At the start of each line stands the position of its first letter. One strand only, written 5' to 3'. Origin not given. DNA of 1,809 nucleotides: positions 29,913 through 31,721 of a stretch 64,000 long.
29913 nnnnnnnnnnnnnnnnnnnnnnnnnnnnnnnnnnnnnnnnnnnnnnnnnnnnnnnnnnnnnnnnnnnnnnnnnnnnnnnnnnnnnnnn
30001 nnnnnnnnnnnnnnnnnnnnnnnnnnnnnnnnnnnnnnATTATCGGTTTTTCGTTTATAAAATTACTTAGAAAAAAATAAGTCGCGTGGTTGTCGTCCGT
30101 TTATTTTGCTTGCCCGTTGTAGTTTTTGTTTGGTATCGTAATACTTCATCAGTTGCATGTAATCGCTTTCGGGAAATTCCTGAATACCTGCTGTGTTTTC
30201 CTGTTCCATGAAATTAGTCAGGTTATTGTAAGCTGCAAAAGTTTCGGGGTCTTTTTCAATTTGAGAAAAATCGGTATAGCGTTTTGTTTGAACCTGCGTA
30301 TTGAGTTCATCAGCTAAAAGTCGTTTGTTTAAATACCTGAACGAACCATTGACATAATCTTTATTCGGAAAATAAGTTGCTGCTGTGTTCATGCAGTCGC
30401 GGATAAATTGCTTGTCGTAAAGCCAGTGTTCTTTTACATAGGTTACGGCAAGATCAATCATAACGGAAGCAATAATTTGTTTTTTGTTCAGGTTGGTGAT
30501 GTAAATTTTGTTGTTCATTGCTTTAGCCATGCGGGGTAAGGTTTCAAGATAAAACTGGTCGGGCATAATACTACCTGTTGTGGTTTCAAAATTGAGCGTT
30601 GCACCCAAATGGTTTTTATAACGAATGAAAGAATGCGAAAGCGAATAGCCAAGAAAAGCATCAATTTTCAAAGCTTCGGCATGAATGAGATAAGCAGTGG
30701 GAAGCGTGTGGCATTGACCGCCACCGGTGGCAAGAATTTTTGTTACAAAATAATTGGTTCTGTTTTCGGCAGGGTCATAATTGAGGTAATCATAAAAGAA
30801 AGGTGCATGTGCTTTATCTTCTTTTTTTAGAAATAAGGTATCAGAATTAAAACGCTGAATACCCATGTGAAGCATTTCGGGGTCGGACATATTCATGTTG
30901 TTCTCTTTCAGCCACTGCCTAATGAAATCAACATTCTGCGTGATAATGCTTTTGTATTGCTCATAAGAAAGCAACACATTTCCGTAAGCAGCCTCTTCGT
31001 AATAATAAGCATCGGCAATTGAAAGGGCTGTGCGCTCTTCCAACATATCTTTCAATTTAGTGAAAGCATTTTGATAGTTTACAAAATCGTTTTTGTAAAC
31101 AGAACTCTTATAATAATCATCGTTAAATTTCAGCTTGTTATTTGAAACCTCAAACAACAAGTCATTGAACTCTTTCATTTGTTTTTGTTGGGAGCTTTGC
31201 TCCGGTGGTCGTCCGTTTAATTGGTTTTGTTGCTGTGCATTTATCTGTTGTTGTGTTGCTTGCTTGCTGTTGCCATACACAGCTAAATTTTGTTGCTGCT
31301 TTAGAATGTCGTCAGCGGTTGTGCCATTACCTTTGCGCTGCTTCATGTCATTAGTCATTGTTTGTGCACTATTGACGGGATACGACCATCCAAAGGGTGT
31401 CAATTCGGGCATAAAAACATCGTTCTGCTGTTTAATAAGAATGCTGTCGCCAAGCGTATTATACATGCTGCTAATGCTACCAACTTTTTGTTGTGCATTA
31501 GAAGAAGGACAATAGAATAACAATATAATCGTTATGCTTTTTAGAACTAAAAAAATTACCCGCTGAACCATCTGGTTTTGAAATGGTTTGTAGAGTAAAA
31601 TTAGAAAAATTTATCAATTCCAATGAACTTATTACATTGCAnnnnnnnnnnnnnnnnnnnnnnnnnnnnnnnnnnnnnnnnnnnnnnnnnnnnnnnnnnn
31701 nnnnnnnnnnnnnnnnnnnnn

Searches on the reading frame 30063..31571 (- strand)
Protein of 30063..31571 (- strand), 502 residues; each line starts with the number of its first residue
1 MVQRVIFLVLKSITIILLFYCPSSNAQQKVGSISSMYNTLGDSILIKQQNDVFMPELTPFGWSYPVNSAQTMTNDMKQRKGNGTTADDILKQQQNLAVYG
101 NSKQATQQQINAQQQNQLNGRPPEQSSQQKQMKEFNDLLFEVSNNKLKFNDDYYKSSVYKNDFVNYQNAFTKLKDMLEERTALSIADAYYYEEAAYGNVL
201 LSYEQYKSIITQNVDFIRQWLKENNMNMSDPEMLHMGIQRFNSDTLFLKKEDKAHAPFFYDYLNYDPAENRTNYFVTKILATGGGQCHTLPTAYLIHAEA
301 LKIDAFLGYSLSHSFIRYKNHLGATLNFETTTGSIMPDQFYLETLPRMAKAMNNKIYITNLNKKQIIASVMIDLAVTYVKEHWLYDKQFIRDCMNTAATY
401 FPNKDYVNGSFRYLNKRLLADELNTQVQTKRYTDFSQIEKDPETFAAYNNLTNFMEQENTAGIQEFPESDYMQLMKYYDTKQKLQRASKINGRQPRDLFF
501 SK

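Call 3: search_protein_families(library=pfam, proteins=[window:30063-31571:-], max_evalue=1)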
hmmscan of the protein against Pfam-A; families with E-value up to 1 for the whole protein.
window:30063-31571:- (502 aa): 1 family
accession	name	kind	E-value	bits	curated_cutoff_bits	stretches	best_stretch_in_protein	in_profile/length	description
PF07116.16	DUF1372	-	0.11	13.2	25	1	150-210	27-87/98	Protein of unknown function (DUF1372)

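Call 4: search_protein_families(library=ncbifam, proteins=[window:30063-31571:-], max_evalue=1)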
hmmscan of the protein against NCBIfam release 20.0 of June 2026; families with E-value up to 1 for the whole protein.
window:30063-31571:- (502 aa): 2 families
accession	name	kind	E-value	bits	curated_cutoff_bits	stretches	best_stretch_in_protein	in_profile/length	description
NF006753.0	PRK09273.1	equivalog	0.0038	16.6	137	1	46-144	104-198/211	hypothetical protein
NF008723.0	PRK11718.1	equivalog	0.0051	16.7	139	1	125-183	84-142/161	sigma D regulator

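Call 90: search_protein_families(library=pfam, proteins=[window:30063-31571:-], max_evalue=1)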
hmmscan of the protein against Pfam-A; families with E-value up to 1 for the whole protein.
window:30063-31571:- (502 aa): 1 family
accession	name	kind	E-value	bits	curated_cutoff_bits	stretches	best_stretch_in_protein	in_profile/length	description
PF07116.16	DUF1372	-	0.11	13.2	25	1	150-210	27-87/98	Protein of unknown function (DUF1372)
